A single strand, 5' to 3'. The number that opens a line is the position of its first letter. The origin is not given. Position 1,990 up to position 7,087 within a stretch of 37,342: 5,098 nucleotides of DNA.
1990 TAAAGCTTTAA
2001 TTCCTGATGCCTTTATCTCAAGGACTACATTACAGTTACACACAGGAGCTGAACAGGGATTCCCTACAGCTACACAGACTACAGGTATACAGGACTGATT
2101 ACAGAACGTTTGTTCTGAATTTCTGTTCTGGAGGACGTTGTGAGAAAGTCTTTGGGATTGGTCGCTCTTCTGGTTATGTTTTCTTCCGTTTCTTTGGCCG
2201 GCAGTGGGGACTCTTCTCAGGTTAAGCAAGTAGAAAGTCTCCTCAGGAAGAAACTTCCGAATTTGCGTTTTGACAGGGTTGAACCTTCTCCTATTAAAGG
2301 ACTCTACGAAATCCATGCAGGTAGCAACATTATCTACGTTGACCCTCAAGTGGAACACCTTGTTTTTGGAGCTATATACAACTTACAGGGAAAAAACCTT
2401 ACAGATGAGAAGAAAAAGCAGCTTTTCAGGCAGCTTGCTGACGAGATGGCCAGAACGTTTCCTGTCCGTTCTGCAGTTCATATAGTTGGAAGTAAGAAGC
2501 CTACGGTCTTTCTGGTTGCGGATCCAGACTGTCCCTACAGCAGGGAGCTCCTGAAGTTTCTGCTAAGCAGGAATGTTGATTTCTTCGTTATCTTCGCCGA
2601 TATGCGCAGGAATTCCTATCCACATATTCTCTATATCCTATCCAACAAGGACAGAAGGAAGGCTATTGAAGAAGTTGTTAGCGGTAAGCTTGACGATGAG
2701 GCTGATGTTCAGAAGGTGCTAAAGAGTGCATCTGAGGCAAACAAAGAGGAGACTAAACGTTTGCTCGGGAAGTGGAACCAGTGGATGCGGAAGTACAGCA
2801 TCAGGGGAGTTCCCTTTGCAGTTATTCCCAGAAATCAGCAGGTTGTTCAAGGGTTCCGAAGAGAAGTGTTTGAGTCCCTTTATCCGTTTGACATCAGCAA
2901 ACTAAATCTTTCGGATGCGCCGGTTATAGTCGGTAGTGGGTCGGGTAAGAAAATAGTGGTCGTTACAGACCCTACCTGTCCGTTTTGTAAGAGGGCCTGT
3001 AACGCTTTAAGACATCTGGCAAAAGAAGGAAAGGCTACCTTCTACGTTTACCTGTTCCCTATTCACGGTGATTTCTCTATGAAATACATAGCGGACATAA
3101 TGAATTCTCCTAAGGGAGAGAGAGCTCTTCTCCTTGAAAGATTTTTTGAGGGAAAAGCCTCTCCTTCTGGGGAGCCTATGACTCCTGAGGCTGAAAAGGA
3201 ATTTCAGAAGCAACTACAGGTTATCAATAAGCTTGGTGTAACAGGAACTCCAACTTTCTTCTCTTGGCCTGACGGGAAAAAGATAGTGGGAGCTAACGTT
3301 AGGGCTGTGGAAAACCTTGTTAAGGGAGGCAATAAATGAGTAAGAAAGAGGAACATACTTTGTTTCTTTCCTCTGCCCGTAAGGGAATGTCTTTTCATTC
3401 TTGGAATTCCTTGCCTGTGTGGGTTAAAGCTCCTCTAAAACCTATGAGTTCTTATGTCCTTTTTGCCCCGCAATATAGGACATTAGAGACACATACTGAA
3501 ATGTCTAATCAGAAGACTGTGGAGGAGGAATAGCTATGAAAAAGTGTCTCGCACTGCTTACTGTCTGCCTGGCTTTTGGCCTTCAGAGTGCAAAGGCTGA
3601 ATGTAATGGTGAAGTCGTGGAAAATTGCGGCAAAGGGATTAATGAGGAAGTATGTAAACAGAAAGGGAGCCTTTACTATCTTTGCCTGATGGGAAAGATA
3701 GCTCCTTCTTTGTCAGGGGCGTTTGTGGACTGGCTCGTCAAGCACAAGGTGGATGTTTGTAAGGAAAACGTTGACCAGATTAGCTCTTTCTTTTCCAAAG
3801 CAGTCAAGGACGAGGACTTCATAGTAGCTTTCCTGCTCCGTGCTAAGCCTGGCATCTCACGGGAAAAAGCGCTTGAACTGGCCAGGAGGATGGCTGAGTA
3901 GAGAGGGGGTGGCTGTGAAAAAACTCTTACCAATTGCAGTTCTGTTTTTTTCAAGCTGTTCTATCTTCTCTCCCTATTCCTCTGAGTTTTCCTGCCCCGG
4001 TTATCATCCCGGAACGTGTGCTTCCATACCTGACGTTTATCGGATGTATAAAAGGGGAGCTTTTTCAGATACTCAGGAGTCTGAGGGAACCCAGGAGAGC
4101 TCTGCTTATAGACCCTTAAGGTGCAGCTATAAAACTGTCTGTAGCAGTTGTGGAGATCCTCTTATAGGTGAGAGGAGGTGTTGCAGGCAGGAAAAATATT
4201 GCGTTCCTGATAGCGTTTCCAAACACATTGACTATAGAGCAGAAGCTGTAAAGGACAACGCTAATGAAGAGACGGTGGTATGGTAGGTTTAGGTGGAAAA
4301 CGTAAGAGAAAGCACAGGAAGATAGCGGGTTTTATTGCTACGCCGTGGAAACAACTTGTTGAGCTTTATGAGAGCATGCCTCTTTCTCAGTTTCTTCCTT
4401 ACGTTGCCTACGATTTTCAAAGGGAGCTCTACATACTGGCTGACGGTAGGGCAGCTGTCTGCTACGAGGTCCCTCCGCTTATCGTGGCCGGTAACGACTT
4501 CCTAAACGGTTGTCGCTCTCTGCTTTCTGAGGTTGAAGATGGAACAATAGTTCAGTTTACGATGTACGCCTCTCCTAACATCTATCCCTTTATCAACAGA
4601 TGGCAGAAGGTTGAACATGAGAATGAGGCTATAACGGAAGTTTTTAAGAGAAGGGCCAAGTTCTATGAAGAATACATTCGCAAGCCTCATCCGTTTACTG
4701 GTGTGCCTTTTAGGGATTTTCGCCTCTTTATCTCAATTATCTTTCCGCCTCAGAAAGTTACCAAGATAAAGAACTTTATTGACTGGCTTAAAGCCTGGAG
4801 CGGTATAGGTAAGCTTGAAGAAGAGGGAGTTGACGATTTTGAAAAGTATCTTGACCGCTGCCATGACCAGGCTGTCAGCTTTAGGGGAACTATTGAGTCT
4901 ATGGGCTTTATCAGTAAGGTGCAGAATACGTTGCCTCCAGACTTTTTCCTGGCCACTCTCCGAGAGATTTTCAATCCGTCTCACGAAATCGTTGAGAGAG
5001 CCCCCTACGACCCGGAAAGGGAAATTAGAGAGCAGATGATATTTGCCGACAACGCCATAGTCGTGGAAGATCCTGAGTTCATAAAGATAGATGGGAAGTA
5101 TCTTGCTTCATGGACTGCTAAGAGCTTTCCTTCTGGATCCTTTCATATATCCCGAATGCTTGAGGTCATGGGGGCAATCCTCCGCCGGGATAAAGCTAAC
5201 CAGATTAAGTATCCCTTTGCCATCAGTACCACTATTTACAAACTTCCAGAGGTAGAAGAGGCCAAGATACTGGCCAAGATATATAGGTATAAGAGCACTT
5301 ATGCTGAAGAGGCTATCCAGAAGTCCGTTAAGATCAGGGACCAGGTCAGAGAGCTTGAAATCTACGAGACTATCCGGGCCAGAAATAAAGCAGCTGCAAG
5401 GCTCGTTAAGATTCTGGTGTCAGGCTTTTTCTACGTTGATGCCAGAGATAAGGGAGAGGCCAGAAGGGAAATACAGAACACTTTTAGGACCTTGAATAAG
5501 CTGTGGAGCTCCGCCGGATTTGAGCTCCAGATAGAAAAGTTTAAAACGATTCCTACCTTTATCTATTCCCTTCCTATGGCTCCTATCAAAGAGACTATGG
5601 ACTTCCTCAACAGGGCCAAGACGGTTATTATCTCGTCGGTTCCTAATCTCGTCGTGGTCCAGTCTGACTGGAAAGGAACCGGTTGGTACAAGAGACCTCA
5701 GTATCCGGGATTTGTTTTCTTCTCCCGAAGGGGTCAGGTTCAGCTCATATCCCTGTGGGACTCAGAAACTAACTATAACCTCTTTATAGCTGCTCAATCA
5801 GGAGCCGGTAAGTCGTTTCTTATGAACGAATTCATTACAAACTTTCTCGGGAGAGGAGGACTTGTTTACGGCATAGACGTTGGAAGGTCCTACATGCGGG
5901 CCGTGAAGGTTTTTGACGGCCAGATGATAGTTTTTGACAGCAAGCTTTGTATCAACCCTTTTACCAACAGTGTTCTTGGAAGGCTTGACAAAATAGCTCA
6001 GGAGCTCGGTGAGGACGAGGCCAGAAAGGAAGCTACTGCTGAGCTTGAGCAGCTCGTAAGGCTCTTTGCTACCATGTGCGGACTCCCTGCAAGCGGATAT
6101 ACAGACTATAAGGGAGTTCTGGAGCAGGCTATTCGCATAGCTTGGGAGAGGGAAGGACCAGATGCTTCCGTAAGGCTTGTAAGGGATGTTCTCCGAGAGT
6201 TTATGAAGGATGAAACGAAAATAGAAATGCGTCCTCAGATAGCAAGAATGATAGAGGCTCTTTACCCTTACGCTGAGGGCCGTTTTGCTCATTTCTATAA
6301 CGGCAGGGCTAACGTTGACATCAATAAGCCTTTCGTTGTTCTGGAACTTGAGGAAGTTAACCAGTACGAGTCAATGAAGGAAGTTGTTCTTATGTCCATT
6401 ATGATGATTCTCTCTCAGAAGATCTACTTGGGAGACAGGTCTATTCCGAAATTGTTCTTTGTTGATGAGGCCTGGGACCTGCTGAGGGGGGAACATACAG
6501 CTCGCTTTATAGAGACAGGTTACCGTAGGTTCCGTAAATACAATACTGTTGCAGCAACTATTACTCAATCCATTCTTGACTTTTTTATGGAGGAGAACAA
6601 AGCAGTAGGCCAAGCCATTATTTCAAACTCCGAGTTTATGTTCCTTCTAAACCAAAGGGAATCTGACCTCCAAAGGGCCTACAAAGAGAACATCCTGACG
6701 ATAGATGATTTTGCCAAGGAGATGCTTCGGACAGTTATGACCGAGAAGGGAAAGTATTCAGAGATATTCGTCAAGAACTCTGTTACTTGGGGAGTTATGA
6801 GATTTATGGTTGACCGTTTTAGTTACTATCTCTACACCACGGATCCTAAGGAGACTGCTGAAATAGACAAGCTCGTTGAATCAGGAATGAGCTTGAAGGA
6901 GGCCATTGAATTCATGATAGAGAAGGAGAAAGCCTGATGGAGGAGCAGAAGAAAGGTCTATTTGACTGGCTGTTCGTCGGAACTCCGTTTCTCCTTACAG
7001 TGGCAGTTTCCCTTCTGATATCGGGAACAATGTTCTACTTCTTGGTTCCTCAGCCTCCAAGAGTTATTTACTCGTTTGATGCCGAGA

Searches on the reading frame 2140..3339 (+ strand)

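Call 10: search_protein_families(library=pfam, max_evalue=0.001, proteins=[window:2140-3339:+])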
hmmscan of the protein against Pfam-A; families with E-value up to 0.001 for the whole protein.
window:2140-3339:+ (399 aa): 4 families
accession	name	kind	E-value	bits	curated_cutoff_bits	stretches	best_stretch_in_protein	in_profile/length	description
PF10411.14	DsbC_N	-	5.3e-18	64.8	25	1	27-89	6-70/70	Disulfide bond isomerase protein N-terminal domain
PF13098.12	Thioredoxin_2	-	1e-17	64.8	27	2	117-233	3-85/104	Thioredoxin-like domain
PF01323.26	DSBA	-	1e-08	35.6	25.6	0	349-386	146-181/191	DSBA-like thioredoxin domain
PF00462.30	Glutaredoxin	-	2e-07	31.5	22.9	0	272-293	1-22/60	Glutaredoxin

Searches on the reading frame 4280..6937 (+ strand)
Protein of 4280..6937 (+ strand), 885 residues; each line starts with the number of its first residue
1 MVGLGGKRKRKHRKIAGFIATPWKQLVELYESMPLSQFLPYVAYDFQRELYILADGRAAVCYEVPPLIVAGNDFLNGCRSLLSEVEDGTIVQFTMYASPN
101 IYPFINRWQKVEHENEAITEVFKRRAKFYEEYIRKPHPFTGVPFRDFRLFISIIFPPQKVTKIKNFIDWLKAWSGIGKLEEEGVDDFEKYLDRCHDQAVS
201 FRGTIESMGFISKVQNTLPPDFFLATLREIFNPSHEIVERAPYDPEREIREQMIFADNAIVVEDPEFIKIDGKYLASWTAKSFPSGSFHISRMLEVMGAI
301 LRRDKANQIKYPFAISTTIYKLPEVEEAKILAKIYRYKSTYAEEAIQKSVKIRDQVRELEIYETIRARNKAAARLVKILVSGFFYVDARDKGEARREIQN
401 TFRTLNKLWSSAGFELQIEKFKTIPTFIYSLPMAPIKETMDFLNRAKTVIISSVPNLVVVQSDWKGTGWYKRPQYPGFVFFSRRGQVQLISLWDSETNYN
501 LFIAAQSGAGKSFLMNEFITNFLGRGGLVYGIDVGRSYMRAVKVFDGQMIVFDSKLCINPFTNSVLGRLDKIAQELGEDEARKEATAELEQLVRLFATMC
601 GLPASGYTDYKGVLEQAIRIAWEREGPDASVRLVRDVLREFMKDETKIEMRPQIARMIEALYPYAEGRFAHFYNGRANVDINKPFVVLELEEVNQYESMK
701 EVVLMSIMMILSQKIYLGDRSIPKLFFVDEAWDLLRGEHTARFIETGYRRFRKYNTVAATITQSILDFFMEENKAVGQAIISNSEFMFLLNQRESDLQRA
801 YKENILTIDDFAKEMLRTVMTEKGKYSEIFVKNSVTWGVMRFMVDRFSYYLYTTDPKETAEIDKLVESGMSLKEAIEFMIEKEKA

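Call 10: search_protein_families(library=pfam, max_evalue=0.001, proteins=[window:4280-6937:+])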
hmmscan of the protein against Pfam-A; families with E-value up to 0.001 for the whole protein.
window:4280-6937:+ (885 aa): 3 families
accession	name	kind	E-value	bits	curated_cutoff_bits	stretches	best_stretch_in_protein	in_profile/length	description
PF11130.14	TraC_F_IV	-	3.6e-37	128.7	28.1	1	35-434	1-374/375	TraC protein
PF19044.6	P-loop_TraG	-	8.2e-37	127.2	25.8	2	639-882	166-412/413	TraG P-loop domain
PF12846.13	AAA_10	-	1.1e-07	31.7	27.5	1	497-775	20-293/362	AAA-like domain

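Call 50: search_protein_families(library=ncbifam, max_evalue=0.01, proteins=[P0037])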
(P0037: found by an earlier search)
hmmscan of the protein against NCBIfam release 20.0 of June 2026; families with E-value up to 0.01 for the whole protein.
P0037 (355 aa): 0 families

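Call 51: search_protein_families(library=phrogs, max_evalue=0.01, proteins=[P0037])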
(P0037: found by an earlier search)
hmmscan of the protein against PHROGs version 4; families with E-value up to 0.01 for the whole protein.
P0037 (355 aa): 1 family
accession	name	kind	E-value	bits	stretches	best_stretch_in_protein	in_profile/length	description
phrog_1706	-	DNA, RNA and nucleotide metabolism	0.00057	20.4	1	71-272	93-277/293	CRISPR/Cas system associated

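Call 119: search_protein_families(library=pfam, max_evalue=0.01, proteins=[L105:373-960:+, L105:957-2075:+, L107:5647-6627:+, L107:7930-8487:+])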
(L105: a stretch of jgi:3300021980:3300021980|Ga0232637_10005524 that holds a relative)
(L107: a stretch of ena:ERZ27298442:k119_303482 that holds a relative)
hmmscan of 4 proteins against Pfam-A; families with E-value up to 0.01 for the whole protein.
L105:373-960:+ (195 aa): 2 families
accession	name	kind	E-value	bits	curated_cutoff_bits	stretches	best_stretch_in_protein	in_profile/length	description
PF06305.16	LapA_dom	-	0.00099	19.4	28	1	69-112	19-62/64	Lipopolysaccharide assembly protein A domain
PF24838.2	8xMP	-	0.001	19.3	30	1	31-167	12-133/136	Octameric membrane protein family (8xMP)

L105:957-2075:+ (372 aa): 2 families
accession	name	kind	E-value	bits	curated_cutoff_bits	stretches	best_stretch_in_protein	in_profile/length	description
PF00753.33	Lactamase_B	-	1.4e-09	38.6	22.7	1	20-84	8-67/196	Metallo-beta-lactamase superfamily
PF12706.13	Lactamase_B_2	-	0.0042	17.2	27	1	56-82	26-52/200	Beta-lactamase superfamily domain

L107:5647-6627:+ (326 aa): 1 family
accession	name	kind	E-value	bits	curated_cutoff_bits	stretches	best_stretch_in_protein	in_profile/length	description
PF19952.5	DUF6414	-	3.5e-15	57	25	1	1-321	1-283/283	Domain of unknown function (DUF6414)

L107:7930-8487:+ (185 aa): 0 families
